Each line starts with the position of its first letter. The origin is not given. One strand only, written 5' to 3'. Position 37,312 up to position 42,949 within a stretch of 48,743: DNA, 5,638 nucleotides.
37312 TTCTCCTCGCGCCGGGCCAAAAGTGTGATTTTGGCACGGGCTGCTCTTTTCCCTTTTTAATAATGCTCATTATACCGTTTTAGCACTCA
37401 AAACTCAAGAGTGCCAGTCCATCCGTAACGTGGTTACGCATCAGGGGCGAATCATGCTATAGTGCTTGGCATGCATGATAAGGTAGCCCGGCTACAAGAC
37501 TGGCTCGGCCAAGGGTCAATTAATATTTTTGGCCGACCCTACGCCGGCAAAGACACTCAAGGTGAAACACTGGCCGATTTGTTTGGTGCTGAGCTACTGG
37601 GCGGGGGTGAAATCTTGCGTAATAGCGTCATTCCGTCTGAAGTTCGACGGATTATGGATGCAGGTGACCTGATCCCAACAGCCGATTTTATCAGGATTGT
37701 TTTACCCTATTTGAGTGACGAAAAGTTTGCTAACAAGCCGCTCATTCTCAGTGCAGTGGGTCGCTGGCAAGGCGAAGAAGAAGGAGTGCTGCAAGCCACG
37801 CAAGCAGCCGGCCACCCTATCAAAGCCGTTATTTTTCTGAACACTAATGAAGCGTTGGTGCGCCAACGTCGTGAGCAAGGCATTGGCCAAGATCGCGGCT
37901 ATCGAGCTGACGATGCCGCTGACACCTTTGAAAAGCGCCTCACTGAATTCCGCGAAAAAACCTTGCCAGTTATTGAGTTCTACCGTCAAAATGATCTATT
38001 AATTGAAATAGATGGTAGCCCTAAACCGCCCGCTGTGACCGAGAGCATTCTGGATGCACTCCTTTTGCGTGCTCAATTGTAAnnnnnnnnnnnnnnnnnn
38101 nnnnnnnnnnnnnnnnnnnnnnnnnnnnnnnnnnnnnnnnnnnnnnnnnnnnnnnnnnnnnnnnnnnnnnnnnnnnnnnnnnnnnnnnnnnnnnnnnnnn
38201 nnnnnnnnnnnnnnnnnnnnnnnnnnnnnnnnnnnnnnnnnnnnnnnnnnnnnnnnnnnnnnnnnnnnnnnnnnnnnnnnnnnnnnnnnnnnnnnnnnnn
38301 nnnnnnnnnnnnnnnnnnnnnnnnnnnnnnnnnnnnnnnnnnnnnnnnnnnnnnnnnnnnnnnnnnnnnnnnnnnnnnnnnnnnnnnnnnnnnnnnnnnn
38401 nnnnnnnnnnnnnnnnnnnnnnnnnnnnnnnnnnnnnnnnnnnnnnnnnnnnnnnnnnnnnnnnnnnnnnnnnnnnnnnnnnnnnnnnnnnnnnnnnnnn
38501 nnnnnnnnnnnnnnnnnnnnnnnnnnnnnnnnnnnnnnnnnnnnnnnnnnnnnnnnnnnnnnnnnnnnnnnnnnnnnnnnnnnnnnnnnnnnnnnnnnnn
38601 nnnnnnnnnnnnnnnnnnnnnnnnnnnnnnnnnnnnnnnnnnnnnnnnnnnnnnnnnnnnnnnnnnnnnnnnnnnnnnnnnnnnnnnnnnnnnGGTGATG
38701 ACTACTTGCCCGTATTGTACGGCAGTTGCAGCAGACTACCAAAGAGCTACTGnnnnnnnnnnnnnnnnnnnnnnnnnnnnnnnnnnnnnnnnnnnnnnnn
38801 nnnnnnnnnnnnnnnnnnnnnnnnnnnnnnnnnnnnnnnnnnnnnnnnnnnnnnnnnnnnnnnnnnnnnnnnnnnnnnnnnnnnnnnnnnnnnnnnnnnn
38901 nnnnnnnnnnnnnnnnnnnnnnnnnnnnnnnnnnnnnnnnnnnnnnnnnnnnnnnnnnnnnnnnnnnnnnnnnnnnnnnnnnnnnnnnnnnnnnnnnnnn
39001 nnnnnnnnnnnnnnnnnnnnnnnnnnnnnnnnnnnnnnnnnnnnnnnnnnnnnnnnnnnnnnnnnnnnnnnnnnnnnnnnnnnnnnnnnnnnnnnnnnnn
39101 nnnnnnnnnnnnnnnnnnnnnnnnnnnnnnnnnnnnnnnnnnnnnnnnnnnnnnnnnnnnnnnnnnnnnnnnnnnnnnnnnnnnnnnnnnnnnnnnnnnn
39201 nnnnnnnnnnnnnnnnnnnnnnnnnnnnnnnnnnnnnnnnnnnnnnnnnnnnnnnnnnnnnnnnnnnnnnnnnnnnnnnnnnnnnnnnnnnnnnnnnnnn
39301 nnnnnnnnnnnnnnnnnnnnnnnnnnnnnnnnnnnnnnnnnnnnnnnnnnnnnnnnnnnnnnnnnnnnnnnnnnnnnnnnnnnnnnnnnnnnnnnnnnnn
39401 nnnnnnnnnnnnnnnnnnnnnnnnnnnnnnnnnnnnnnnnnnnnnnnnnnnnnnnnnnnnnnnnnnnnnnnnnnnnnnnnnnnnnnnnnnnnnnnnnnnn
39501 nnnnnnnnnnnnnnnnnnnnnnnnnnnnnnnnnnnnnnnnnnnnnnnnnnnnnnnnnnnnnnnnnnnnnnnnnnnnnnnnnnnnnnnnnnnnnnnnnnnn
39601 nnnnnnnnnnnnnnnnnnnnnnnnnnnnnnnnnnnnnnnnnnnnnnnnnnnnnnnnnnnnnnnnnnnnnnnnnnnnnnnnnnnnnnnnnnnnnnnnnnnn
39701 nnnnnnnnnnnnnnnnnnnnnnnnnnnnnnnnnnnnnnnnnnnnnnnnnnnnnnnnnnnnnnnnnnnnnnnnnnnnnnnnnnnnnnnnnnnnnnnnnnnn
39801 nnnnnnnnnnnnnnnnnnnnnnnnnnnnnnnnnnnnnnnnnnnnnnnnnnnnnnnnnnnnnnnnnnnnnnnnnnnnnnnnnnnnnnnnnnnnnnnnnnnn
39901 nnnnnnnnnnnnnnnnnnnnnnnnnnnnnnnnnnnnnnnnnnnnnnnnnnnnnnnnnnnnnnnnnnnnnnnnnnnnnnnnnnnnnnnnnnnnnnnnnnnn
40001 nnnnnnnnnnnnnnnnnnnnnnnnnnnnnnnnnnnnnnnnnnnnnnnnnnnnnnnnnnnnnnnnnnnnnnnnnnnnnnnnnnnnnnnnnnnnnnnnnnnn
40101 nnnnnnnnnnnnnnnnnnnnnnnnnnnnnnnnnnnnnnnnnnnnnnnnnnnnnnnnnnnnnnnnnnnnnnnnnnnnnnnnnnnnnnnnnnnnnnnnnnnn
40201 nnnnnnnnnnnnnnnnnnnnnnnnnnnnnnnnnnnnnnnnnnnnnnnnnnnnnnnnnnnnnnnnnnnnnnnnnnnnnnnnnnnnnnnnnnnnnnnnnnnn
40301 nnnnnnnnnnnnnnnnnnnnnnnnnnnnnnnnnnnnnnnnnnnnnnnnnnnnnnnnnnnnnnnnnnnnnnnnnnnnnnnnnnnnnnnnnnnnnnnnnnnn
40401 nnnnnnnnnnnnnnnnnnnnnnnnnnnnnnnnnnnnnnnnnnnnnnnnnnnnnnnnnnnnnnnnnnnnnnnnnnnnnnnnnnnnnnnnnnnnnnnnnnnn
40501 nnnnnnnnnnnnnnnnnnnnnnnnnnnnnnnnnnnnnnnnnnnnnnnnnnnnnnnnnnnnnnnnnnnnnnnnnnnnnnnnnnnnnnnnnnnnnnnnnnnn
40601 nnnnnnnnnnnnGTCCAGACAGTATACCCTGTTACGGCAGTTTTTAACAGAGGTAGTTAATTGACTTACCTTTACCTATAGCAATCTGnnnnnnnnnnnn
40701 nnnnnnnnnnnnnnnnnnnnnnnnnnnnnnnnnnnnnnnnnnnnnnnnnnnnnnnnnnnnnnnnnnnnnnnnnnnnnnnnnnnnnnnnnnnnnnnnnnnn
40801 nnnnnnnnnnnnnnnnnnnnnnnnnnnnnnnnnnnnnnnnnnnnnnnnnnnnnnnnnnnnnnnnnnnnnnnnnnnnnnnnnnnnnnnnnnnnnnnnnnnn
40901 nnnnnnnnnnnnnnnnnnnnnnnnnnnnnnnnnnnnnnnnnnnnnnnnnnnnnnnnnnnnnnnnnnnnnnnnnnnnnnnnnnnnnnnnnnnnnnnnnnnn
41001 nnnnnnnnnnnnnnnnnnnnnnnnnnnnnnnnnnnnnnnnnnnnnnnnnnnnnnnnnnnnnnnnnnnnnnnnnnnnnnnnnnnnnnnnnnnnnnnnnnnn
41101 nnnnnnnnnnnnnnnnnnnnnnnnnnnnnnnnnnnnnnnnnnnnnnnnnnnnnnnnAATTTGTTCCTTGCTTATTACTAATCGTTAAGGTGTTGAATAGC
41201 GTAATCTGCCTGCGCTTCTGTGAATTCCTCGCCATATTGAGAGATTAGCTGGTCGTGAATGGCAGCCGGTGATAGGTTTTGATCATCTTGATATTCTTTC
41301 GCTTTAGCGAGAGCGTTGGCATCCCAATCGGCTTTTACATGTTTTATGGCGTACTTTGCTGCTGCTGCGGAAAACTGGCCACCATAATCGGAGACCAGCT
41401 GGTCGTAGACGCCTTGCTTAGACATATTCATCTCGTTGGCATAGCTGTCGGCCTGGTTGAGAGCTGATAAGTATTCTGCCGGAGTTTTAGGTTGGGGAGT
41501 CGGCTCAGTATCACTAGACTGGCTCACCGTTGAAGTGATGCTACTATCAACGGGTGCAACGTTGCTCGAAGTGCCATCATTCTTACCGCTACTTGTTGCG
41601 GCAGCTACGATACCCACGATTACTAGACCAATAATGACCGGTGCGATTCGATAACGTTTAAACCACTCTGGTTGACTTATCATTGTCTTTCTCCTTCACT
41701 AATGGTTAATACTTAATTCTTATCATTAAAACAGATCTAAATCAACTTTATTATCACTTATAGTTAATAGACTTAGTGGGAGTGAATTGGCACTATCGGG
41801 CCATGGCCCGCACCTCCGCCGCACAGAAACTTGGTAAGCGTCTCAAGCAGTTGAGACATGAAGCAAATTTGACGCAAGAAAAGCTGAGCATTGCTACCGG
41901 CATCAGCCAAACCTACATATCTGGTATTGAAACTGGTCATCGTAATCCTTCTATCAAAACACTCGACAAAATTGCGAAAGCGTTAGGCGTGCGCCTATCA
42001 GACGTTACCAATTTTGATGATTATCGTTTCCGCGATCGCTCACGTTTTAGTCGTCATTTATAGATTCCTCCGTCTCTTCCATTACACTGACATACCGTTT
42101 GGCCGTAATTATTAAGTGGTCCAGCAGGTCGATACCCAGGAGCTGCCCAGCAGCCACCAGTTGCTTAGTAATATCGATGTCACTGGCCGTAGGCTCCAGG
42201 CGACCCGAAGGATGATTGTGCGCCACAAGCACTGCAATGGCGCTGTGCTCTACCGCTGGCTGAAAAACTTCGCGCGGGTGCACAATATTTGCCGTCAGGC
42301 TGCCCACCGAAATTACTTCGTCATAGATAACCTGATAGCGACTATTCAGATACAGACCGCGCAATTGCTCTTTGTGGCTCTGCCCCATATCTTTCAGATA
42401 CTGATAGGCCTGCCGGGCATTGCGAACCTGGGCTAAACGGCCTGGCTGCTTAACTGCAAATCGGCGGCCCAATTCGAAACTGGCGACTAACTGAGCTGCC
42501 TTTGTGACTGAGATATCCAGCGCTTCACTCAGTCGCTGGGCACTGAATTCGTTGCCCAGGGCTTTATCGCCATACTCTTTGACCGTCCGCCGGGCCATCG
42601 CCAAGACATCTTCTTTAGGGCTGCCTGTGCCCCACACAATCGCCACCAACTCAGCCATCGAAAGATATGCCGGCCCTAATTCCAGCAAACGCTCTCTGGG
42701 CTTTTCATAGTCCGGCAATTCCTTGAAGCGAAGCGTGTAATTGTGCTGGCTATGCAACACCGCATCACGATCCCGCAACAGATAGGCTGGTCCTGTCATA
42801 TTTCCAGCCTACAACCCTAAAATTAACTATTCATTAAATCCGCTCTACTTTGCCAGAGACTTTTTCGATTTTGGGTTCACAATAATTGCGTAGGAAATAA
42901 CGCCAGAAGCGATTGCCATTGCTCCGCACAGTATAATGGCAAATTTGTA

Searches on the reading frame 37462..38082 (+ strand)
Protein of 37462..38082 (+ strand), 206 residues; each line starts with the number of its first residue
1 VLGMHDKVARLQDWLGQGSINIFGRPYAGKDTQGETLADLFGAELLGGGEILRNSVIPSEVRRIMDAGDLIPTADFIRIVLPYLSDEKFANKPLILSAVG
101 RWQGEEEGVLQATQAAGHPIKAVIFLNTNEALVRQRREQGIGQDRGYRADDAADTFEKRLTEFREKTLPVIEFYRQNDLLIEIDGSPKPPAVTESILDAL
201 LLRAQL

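Call 13: search_protein_families(library=pfam, proteins=[window:37462-38082:+], max_evalue=0.001)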
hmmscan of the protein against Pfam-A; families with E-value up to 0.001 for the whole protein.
window:37462-38082:+ (206 aa): 2 families
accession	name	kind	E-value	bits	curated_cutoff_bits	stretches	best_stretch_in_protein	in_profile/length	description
PF00406.28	ADK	-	7.5e-17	62.3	26.8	1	22-177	1-149/151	Adenylate kinase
PF13207.12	AAA_17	-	3.4e-08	34.3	27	1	24-153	2-132/136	AAA domain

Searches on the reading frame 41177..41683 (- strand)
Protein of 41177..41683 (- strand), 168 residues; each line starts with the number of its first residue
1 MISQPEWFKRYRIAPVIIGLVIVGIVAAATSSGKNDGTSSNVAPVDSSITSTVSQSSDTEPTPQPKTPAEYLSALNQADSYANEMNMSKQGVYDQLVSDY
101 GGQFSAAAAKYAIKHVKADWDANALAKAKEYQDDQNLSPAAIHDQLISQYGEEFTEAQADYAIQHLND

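Call 13: search_protein_families(library=pfam, proteins=[window:41177-41683:-], max_evalue=0.001)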
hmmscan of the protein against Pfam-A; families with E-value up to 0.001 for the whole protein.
window:41177-41683:- (168 aa): 1 family
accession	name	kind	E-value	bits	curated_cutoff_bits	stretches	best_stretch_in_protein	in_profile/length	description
PF07553.16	Lipoprotein_Ltp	-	1.8e-40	137.3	23.2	2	119-166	1-48/48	Host cell surface-exposed lipoprotein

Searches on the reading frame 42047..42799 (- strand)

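Call 13: search_protein_families(library=pfam, proteins=[window:42047-42799:-], max_evalue=0.001)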
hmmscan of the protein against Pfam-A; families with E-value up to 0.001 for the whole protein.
window:42047-42799:- (250 aa): 2 families
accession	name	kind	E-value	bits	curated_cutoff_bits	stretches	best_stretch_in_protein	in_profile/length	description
PF04002.20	RadC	-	1.3e-38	132.1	22.1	1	126-242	2-119/121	RadC-like JAB domain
PF20582.4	UPF0758_N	-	2.9e-14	53.3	27.1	1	26-91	2-66/77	UPF0758 N-terminal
